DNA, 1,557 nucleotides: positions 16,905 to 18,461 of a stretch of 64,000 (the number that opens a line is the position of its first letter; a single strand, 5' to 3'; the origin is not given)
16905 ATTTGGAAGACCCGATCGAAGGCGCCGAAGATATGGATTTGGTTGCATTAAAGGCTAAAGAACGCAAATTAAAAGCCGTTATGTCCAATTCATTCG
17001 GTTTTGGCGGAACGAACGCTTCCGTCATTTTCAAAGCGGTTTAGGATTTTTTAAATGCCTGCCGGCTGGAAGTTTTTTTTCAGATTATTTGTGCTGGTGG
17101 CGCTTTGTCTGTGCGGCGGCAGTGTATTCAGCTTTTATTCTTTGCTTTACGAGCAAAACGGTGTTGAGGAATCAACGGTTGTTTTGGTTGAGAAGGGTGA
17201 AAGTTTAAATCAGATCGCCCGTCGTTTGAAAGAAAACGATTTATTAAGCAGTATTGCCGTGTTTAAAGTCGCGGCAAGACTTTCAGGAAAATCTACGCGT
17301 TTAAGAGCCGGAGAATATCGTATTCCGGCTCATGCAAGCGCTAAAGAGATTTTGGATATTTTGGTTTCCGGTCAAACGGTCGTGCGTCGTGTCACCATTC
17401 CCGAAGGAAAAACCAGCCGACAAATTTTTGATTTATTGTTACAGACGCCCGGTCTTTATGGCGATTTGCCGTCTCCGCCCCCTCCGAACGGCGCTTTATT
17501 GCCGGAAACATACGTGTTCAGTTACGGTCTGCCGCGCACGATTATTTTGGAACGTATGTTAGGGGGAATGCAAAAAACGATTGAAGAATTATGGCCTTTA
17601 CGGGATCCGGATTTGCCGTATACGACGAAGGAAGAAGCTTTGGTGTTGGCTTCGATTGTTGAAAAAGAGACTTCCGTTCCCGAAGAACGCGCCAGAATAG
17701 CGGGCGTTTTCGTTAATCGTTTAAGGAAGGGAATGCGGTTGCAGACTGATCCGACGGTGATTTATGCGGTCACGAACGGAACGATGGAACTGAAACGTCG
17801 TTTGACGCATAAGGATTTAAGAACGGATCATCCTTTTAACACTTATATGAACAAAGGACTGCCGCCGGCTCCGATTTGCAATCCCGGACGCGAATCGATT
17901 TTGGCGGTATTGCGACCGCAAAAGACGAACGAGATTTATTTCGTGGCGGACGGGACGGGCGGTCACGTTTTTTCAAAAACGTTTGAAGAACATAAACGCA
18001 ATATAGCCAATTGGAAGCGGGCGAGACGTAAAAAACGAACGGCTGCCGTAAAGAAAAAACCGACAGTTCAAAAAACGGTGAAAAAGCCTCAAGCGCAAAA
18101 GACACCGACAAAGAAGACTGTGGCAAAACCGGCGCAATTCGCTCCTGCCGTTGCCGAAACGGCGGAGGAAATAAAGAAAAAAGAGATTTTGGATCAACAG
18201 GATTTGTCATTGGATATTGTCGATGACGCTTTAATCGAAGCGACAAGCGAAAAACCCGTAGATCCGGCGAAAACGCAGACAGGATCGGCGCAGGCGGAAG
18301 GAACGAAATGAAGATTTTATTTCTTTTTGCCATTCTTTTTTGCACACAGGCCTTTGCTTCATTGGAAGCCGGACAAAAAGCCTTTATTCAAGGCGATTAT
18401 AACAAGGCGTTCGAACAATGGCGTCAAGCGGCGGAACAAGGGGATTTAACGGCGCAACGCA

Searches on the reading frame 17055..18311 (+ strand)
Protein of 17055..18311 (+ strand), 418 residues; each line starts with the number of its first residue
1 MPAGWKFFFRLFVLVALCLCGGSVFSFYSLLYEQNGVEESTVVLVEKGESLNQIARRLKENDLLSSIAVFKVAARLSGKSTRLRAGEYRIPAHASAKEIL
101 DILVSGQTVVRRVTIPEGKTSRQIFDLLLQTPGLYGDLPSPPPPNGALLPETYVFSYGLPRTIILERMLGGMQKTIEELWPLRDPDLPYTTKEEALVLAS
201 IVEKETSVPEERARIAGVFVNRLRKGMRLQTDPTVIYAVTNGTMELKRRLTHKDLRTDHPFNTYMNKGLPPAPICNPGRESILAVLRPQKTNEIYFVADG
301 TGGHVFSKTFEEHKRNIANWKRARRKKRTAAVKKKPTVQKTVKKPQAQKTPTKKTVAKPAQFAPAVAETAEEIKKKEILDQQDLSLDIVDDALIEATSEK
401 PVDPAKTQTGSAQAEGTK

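Call 92: search_protein_families(library=pfam, proteins=[window:17055-18311:+], max_evalue=0.001)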
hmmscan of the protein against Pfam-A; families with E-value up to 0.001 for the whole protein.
window:17055-18311:+ (418 aa): 1 family
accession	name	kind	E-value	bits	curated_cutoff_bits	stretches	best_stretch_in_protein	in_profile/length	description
PF02618.21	YceG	-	1.4e-84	284.3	32.4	1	43-318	1-274/275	YceG-like family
